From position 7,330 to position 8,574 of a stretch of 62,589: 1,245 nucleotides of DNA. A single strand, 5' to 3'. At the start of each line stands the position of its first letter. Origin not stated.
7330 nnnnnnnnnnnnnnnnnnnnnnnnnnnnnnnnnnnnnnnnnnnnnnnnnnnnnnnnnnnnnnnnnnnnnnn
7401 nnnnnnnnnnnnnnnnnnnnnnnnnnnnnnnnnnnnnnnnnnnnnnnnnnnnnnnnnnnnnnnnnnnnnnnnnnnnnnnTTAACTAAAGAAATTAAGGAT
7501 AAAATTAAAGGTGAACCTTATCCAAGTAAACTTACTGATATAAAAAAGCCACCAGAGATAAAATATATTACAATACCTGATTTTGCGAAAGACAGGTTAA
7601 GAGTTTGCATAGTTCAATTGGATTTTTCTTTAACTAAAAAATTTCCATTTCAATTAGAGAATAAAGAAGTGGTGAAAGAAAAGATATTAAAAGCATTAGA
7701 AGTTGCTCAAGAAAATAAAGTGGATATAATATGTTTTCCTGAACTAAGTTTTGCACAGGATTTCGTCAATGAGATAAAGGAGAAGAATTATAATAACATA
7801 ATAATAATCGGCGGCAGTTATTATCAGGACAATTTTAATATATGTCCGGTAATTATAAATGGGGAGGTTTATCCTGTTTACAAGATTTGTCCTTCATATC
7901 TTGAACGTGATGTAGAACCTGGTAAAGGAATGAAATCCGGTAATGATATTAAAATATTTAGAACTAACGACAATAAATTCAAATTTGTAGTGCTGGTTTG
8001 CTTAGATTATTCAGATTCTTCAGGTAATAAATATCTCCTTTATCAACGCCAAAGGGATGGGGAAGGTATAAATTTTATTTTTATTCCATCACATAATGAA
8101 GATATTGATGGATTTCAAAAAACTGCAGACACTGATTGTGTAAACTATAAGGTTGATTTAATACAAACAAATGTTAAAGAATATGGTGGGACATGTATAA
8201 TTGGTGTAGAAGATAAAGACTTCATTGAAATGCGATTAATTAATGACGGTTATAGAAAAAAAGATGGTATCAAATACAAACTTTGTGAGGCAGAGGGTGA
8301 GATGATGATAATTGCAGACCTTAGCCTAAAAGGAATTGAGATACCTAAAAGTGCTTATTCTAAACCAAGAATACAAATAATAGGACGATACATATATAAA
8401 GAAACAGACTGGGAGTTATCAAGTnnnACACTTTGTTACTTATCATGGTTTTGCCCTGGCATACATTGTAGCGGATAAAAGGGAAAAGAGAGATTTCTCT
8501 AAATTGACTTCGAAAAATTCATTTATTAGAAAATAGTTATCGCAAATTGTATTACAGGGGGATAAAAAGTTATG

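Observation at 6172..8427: TPR array fused to a nitrilase-superfamily (CN-hydrolase) domain inside a defence-type island: candidate single-protein sensor-effector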

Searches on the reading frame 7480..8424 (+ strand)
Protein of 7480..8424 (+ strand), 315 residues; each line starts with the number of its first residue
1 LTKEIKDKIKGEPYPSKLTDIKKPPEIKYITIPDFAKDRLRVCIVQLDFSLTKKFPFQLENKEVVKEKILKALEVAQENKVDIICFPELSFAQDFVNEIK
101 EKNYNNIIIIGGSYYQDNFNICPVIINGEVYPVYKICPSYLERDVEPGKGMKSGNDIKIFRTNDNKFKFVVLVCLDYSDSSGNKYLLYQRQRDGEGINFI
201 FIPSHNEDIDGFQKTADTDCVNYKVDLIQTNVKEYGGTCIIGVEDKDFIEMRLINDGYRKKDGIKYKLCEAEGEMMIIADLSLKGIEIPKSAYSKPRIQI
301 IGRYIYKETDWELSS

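Call 5: search_protein_families(library=pfam, proteins=[window:7600-8424:+], max_evalue=0.01)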
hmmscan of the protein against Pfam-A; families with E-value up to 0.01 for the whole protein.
window:7600-8424:+ (275 aa): 0 families

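Call 6: search_protein_families(library=padloc, proteins=[window:7600-8424:+], max_evalue=0.01)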
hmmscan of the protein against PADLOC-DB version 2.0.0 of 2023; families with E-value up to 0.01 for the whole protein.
window:7600-8424:+ (275 aa): 4 families
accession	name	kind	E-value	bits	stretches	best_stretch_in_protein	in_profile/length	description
PDLC01989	CARF_m7--CARF_nitrilase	-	2.5e-44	149.6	1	1-244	193-430/457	-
PDLC03780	RT_UG5-nitrilase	-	5.2e-11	39.7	1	27-201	668-843/907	DRT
PDLC03804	RTasNitrilase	-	4.3e-10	37.2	1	29-201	166-343/397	DRT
PDLC03850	LmuA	-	0.0024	14.3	0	95-144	163-215/604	-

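Call 7: search_solved_structures(query=window:7480-8424:+, max_evalue=10, show_alignments=2)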
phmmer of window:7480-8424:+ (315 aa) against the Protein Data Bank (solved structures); distinct sequences matched with E-value up to 10: 0.

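Call 18: find_related_loci(query=A1, collection=genome_contigs, flank=10000)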
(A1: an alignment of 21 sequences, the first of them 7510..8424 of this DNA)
Query A1 (305 aa) in genome_contigs; peptide patterns used: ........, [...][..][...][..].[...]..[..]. (x = any residue, [..] = any of these).
138 stretches matched a pattern; 40 encode a relative of the query (tblastn E <= 1e-3); 40 distinct loci.
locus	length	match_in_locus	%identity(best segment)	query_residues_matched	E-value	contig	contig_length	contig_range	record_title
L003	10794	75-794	67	58-302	3e-106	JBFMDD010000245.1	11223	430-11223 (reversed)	MAG: bacterium isolate MAG210 MAG210_245, whole genome shotgun sequence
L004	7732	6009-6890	44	6-302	3e-73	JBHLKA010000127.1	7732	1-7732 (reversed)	MAG: Candidatus Hodarchaeota archaeon isolate DZ1B.205 DZ1B.205@37415, whole genome shotgun sequence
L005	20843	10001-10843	42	1-274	2e-61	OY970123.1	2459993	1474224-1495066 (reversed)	MAG: uncultured Chloroflexia bacterium isolate MFD01476.bin.c.5 genome assembly, chromosome: 1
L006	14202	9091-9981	42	15-302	3e-60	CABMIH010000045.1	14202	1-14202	uncultured archaeon isolate LFW-280_3_2 genome assembly, contig: LFW28032_5, whole genome shotgun sequence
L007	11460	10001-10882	41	16-301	1e-59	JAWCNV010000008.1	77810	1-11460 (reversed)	MAG: Thermoproteota archaeon isolate JZ-2_201709_bins_51 JZ-2_201709_bins_51_scaffold_8, whole genome shotgun sequence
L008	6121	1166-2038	43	14-301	7e-59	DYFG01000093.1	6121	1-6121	MAG TPA_asm: Nitrosotalea sp. isolate BE2011_44_29 Afr_mines_BE2011_2340_length_6121_cov_13_091658, whole genome shotgun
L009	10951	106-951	40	1-274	5e-56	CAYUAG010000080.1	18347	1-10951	MAG TPA_asm: uncultured bacterium isolate SRP068000_co4_478 genome assembly, contig: NODE_3332_length_18347_cov_6.784605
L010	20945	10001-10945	39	1-301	3e-57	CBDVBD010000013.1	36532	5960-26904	MAG TPA_asm: uncultured bacterium isolate SRR22302350_binner123_Refined_58 genome assembly, contig: ERZ25073595.238, who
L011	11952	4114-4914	39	12-274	6e-53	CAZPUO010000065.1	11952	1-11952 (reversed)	MAG TPA_asm: uncultured Methanotrichaceae archaeon isolate SRP098346_co1_102 genome assembly, contig: NODE_6530_length_1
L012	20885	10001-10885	36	1-301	5e-52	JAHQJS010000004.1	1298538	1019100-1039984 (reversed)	MAG: Candidatus Borrarchaeum weybense isolate lw60_2018_gm2_56 NODE_1_length_1298538_cov_26.214026, whole genome shotgun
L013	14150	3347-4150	39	20-291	2e-44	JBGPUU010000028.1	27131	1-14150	MAG: Candidatus Methanoperedens sp. isolate OBJ1_062018_110_35 k141_95681_length_27131_cov_15.1952, whole genome shotgun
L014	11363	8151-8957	37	15-291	5e-44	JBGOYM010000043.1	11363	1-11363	MAG: Candidatus Methanoperedens sp. isolate OBJ_0618_130150_43 k141_6731454_length_11363_cov_55.0662, whole genome shotg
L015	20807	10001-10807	36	15-290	3e-43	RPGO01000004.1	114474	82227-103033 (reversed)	MAG: Candidatus Argoarchaeum ethanivorans isolate Eth-Arch1 Scaffold7_pilon, whole genome shotgun sequence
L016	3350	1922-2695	35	15-279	1e-42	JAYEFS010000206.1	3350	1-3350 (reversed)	MAG: Methanobacteriota archaeon isolate MAG266 MAG266_214, whole genome shotgun sequence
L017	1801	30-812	34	15-282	5e-43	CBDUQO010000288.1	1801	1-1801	MAG TPA_asm: uncultured Methanosarcinales archaeon isolate SRR21487738_binner13_Refined_33 genome assembly, contig: ERZ2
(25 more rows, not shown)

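Call 22: predict_structure(alignment_id=A1)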
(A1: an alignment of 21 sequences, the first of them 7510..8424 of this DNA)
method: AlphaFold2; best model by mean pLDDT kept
length: 305 residues; sequences in the alignment: 21
mean_pLDDT: 90.5   pTM: 0.90
mean pLDDT of the five models: 90.5, 90.0, 89.0, 86.6, 86.3
residues with pLDDT >= 90: 229; 70-90: 60; 50-70: 5; < 50: 11
segments of 3 or more residues with pLDDT < 50: 1-11
pLDDT, mean of each block of 10 residues (from residue 1): 40 83 91 98 93 98 98 98 97 96 96 98 92 74 95 94 91 82 86 95 94 94 96 91 91 95 97 80 86 96 91
secondary structure, 60 per line:
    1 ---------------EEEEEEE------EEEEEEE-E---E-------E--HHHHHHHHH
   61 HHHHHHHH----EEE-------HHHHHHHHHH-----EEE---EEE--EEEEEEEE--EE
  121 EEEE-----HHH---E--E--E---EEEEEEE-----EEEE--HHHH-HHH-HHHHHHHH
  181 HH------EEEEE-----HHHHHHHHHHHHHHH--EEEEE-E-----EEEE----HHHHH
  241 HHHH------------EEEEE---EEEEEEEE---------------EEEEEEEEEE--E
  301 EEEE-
elements in order: E16-22 E29-35 H52-68 E73-75 H83-92 E98-100 E104-106 E109-116 E119-124 E146-152 E158-161 H164-167 H173-182 E189-193 H199-213 E216-220 E228-231 H236-244 E257-261 E265-272 E288-297 E300-304

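Call 25: fold_search(model_id=the predicted structure, library=pdb)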
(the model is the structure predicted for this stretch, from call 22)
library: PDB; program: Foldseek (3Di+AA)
matches with E <= 10: 633; with E <= 0.001: 85
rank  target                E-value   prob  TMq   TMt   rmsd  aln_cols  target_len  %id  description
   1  5kha_A                1.9e-10  1.00  0.53  0.32   6.3       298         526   15  Structure of glutamine-dependent NAD+ synthetase from Acinetobacter baumannii in complex with adenosine diphosphate (A (released 2016-07-27)
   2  2uxy                  2.7e-10  1.00  0.53  0.48   6.5       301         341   15  Aliphatic amidase (released 2007-04-17)
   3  2plq                  2.9e-10  1.00  0.53  0.48   6.2       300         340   15  Crystal structure of the amidase from geobacillus pallidus RAPc8 (released 2007-05-01)
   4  5kha_B                3.9e-10  1.00  0.52  0.32   7.0       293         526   16  Structure of glutamine-dependent NAD+ synthetase from Acinetobacter baumannii in complex with adenosine diphosphate (A (released 2016-07-27)
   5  5h8j_P                4.4e-10  1.00  0.52  0.56   5.8       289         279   14  Crystal structure of Medicago truncatula N-carbamoylputrescine amidohydrolase (MtCPA) in complex with cadaverine (released 2016-04-20)
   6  4lf0                  4.7e-10  1.00  0.54  0.49   6.0       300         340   15  The E142D mutant of the amidase from Geobacillus pallidus (released 2013-08-21)
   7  4h5u_D                6.3e-10  1.00  0.48  0.48  13.0       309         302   16  Structural insights into yeast Nit2: wild-type yeast Nit2 (released 2013-07-31)
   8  4hgd_C                7.6e-10  1.00  0.47  0.47  13.3       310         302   14  Structural insights into yeast Nit2: C169S mutant of yeast Nit2 in complex with an endogenous peptide-like ligand (released 2013-07-31)
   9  4hg5_D                8.1e-10  1.00  0.48  0.50  12.1       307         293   14  Structural insights into yeast Nit2: wild-type yeast Nit2 in complex with oxaloacetate (released 2013-07-31)
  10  3p8k_A                8.6e-10  1.00  0.56  0.63   4.7       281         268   17  Crystal Structure of a putative carbon-nitrogen family hydrolase from Staphylococcus aureus (released 2011-10-19)
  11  4hg3_A                1.2e-09  1.00  0.47  0.47  13.2       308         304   15  Structural insights into yeast Nit2: wild-type yeast Nit2 in complex with alpha-ketoglutarate (released 2013-07-31)
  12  5h8i_P                1.2e-09  1.00  0.54  0.56   5.2       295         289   14  Crystal structure of Medicago truncatula N-carbamoylputrescine amidohydrolase (MtCPA) in complex with N-(dihydroxymeth (released 2016-04-20)
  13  4hg5_C                1.2e-09  1.00  0.47  0.47  13.4       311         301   16  Structural insights into yeast Nit2: wild-type yeast Nit2 in complex with oxaloacetate (released 2013-07-31)
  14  4kzf                  1.3e-09  1.00  0.56  0.51   6.2       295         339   14  The mechanism of the amidases: The effect of the mutation E142L in the amidase from Geobacillus pallidus (released 2013-08-21)
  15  4gyl                  1.8e-09  1.00  0.53  0.48   4.9       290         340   15  The E142L mutant of the amidase from Geobacillus pallidus showing the result of Michael addition of acrylamide at the ac (released 2013-08-21)
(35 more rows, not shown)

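Call 49: find_related_loci(query=A2, collection=viral_contigs, flank=10000)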
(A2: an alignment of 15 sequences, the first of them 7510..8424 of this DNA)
Query A2 (305 aa) in viral_contigs; peptide patterns used: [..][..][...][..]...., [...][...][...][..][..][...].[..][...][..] (x = any residue, [..] = any of these).
112 stretches matched a pattern, but none encodes a relative of the query by tblastn (E <= 1e-3).

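Call 50: search_protein_representatives(alignment_id=A2)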
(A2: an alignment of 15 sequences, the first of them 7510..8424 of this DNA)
Query: 15 sequences, 302 profile positions. Proteins with E-value up to 0.001 (for the whole library): 1309; up to 1e-10: 570; up to 1e-30: 189. The best 150 are listed.
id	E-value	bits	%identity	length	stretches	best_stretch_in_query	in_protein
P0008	1.5e-125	434.4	-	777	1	3-301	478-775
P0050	4.3e-121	419.8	-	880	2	3-299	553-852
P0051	1.7e-115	401.4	-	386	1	3-300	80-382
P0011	1.1e-114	398.7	-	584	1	2-299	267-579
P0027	2.5e-111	387.7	-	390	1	7-300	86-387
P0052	3.3e-107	374.2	-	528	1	11-301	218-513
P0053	1.1e-106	372.5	-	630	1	15-300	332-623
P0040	6.5e-106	369.9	-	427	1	3-300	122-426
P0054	9.0e-106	369.5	-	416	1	13-301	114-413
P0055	7.6e-103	359.9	-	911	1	2-300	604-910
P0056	1.0e-102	359.4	-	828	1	14-301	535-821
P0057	1.4e-102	358.9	-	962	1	7-299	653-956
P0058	4.0e-102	357.5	-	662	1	13-300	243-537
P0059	6.2e-102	356.9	-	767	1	6-301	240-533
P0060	6.6e-101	353.5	-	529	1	3-284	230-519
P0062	5.5e-98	343.9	-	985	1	14-298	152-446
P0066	6.9e-97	340.3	-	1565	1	15-298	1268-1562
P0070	1.0e-93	329.9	-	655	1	8-298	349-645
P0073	1.8e-93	329.1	-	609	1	12-290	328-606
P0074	1.6e-92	325.9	-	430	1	9-298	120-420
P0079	1.4e-89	316.3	-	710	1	7-300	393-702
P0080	6.9e-88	310.7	-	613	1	13-299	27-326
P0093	7.8e-82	290.9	-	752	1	5-285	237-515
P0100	2.0e-80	286.3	-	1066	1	11-299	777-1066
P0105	4.0e-79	282.0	-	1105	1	11-301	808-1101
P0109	1.3e-78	280.2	-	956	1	9-292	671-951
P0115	3.0e-77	275.8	-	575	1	12-300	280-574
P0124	6.5e-74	264.9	-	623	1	10-282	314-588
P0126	1.1e-73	264.2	-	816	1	8-288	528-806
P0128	1.4e-73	263.7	-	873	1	15-291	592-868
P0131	6.1e-72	258.4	-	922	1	15-291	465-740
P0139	2.5e-70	253.1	-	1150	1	9-275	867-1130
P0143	3.2e-69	249.5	-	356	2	12-131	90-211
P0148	8.7e-67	241.5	-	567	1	12-301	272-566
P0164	5.8e-61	222.3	-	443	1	8-297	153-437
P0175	1.3e-52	195.0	-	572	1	17-290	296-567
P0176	1.3e-52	194.9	-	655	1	49-289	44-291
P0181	2.7e-48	180.7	-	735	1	14-296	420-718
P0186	2.0e-46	174.6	-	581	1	17-298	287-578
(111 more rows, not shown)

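Call 54: search_protein_families(library=pfam, proteins=[P0128, P0052, P0148, P0053, P0066, P0055, P0059, P0070, P0079, P0181], max_evalue=0.001)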
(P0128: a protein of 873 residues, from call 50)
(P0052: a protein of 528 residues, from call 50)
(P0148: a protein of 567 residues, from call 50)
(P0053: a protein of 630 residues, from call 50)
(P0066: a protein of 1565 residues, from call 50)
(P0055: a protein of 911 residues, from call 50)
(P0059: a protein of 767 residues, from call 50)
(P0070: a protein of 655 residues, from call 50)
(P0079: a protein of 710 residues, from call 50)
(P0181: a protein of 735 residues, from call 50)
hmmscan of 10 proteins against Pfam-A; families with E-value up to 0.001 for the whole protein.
P0128 (873 aa): 2 families
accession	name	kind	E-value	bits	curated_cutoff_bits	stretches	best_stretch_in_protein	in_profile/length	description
PF13646.12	HEAT_2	-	1.5e-19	70.5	27.7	2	189-245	8-59/88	HEAT repeats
PF02985.28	HEAT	-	7.5e-13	47.9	23.5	0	186-211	5-30/31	HEAT repeat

P0052 (528 aa): 0 families

P0148 (567 aa): 0 families

P0053 (630 aa): 1 family
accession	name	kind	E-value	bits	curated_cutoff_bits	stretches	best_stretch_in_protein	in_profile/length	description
PF04055.27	Radical_SAM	-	1.3e-13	51.9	29.5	1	39-208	4-166/166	Radical SAM superfamily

P0066 (1565 aa): 4 families
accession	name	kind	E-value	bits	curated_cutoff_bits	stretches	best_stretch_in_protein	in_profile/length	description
PF00383.29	dCMP_cyt_deam_1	-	1.1e-11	45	25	1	988-1082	9-101/102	Cytidine and deoxycytidylate deaminase zinc-binding region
PF14437.12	MafB19-deam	-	1.5e-08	35.1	27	1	1004-1123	21-137/142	MafB19-like deaminase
PF19960.5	EAD7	-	3.1e-07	30.5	32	1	1165-1208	1-43/62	Effector-associated domain 7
PF18785.7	Inv-AAD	-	4.6e-06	27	26.5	1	1011-1118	3-126/129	Invertebrate-AID/APOBEC-deaminase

P0055 (911 aa): 7 families
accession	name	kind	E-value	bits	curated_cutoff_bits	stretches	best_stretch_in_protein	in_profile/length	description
PF13271.11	DUF4062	-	6.2e-20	71.6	24.7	1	14-110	1-82/82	Domain of unknown function (DUF4062)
PF13401.12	AAA_22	-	1.2e-07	32.5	27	1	202-338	3-126/130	AAA domain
PF00931.28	NB-ARC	-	2.2e-07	30.9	23.5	1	197-398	10-206/248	NB-ARC domain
PF13191.12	AAA_16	-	1.5e-05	26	32.6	1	188-313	1-148/167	AAA ATPase domain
PF25201.1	nSTAND6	-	5.4e-05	23.7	27.7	1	190-315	2-119/148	Novel STAND NTPase 6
PF13424.12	TPR_12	-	5.9e-05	23.6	30.1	1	526-589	7-72/77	Tetratricopeptide repeat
PF25199.1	nSTAND_NTPase5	-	0.00058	20.1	34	0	289-339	88-137/145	Novel STAND NTPase 5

P0059 (767 aa): 0 families

P0070 (655 aa): 0 families

P0079 (710 aa): 0 families

P0181 (735 aa): 1 family
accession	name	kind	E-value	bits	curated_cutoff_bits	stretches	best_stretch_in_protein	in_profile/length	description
PF00795.27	CN_hydrolase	-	0.00011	22.1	23.2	1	470-639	17-210/256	Carbon-nitrogen hydrolase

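Call 55: search_protein_families(library=pfam, proteins=[P0073, P0093, P0109, P0115, P0124, P0126, P0175, P0186, P0062, P0080], max_evalue=0.001)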
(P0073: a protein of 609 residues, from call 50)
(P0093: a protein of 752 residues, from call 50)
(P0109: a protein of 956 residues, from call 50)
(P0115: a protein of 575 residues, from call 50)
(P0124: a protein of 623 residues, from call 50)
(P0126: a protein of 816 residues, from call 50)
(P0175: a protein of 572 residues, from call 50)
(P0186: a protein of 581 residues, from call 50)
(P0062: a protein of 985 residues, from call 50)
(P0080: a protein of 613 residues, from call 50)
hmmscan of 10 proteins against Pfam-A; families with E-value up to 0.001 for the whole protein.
P0073 (609 aa): 0 families

P0093 (752 aa): 1 family
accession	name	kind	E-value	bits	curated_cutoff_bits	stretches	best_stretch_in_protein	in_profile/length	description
PF00795.27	CN_hydrolase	-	0.0009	19.1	23.2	0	264-319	1-53/256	Carbon-nitrogen hydrolase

P0109 (956 aa): 0 families

P0115 (575 aa): 1 family
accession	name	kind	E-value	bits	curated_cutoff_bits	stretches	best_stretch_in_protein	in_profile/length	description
PF00795.27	CN_hydrolase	-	9.2e-09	35.4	23.2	1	299-504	1-225/256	Carbon-nitrogen hydrolase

P0124 (623 aa): 0 families

P0126 (816 aa): 2 families
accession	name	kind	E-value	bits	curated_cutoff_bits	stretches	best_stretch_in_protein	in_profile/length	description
PF00795.27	CN_hydrolase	-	9.3e-05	22.3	23.2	0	551-703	1-171/256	Carbon-nitrogen hydrolase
PF24132.1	DUF7399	-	0.00071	20.4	27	0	367-442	53-124/134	Family of unknown function (DUF7399)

P0175 (572 aa): 0 families

P0186 (581 aa): 1 family
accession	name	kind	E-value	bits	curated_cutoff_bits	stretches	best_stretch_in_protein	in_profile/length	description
PF24391.1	HD-CE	-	2.6e-19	70.4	27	1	46-192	8-209/263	HD-CE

P0062 (985 aa): 19 families
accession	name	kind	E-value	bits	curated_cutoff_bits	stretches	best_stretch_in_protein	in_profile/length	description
PF00515.34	TPR_1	-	2.1e-28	97.4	27.8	4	558-591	1-34/34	Tetratricopeptide repeat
PF07719.23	TPR_2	-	4e-28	95.6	27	4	492-523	3-34/34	Tetratricopeptide repeat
PF13414.12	TPR_11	-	4e-24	84.5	26.8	1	466-504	4-42/42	TPR repeat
PF13181.12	TPR_8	-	4.5e-23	79.8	25.7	2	560-591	3-34/34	Tetratricopeptide repeat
PF13431.12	TPR_17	-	3.4e-22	77.3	24.4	3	478-511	1-34/34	Tetratricopeptide repeat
PF13432.12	TPR_16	-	8e-20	71.4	32.7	2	461-523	2-64/65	Tetratricopeptide repeat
PF13428.12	TPR_14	-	1.4e-16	59.7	23.5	1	493-529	4-40/44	Tetratricopeptide repeat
PF13424.12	TPR_12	-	1e-13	51.7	30.1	1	492-554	5-75/77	Tetratricopeptide repeat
PF13176.12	TPR_7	-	1.3e-13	50.3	27.9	0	560-588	1-31/36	Tetratricopeptide repeat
PF13174.12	TPR_6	-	2e-13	50.4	26.3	0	496-523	6-33/33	Tetratricopeptide repeat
PF14559.12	TPR_19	-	1.2e-12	48.4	25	1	467-526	2-61/68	Tetratricopeptide repeat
PF13371.12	TPR_9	-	1.7e-12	47.6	35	1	468-523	7-62/73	Tetratricopeptide repeat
PF12895.13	ANAPC3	-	1.4e-10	41.8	27.2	1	533-583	32-81/82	Anaphase-promoting complex, cyclosome, subunit 3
PF01239.28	PPTA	-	8e-07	28.9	29.5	0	540-571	1-32/32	Protein prenyltransferase alpha subunit repeat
PF13374.12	TPR_10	-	5.1e-06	26.8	27.5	0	463-484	9-30/42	Tetratricopeptide repeat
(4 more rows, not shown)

P0080 (613 aa): 0 families

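Call 64: search_protein_families(library=pfam, alignment_id=A4, max_evalue=0.00001)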
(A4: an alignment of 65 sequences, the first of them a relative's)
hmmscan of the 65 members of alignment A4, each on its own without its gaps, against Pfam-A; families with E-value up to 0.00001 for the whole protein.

A. member 1, L003:962-2140:+ (393 aa): 4 families
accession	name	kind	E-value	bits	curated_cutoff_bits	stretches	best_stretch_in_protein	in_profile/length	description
PF00483.29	NTP_transferase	-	3.8e-32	112.3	21.2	1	6-263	2-243/245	Nucleotidyl transferase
PF25084.1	LbH_EIF2B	-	1.4e-16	60.8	54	1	283-377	7-101/105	EIF2B subunit epsilon LbH domain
PF00132.30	Hexapep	-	1.1e-12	47.5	27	0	349-377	2-30/36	Bacterial transferase hexapeptide (six repeats)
PF24894.1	Hexapep_GlmU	-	2.1e-07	31.4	23.3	1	305-360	25-80/104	GlmU-like, C-terminal hexapeptide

B. families by the number of members that match (of 65 scanned): 95 families (the first 25 are shown)
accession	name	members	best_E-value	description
PF13607.11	Succ_CoA_lig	2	7.2e-55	Succinyl-CoA ligase like flavodoxin domain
PF13380.12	CoA_binding_2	2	3.2e-26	CoA binding domain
PF02629.25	CoA_binding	2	6.5e-17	CoA binding domain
PF00920.27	ILVD_EDD_N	1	1e-135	Dihydroxy-acid/6-phosphogluconate dehydratase N-terminal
PF05559.16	DUF763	1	1.2e-134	Protein of unknown function (DUF763)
PF00815.25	Histidinol_dh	1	2.6e-120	Histidinol dehydrogenase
PF00079.25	Serpin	1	8.8e-108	Serpin (serine protease inhibitor)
PF08309.17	LVIVD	1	6.3e-96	LVIVD repeat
PF02562.22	PhoH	1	1.2e-92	PhoH-like protein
PF03486.20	HI0933_like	1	5e-85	HI0933-like protein Rossmann domain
PF24877.1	ILV_EDD_C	1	3.5e-77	Dihydroxy-acid/6-phosphogluconate dehydratase C-terminal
PF13660.11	DUF4147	1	3.6e-74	Domain of unknown function (DUF4147)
PF00378.25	ECH_1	1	1.4e-73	Enoyl-CoA hydratase/isomerase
PF00133.28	tRNA-synt_1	1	6e-69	tRNA synthetases class I (I, L, M and V)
PF20030.5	bpMoxR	1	8.6e-58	MoxR domain in the MoxR-vWA-beta-propeller ternary systems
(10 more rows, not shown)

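Call 65: search_protein_families(library=padloc, alignment_id=A4, max_evalue=1e-10)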
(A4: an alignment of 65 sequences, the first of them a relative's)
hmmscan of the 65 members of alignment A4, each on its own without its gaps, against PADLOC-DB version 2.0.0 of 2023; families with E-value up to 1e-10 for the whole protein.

A. member 1, L003:962-2140:+ (393 aa): 0 families

B. families by the number of members that match (of 65 scanned): 6 families
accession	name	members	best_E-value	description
PDLC05036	PDC-S54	1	2.3e-113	-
PDLC01995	RtcR_PspF2--CARF_AAA_HTH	1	9.6e-69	-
PDLC01994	RtcR_PspF1--CARF_AAA_HTH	1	2.9e-27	-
PDLC02904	pVip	1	4.9e-26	Viperins associated with kinases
PDLC02903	pVip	1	5.7e-26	Viperins not associated with kinases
PDLC01993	RtcR--CARF_AAA_HTH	1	3.8e-20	-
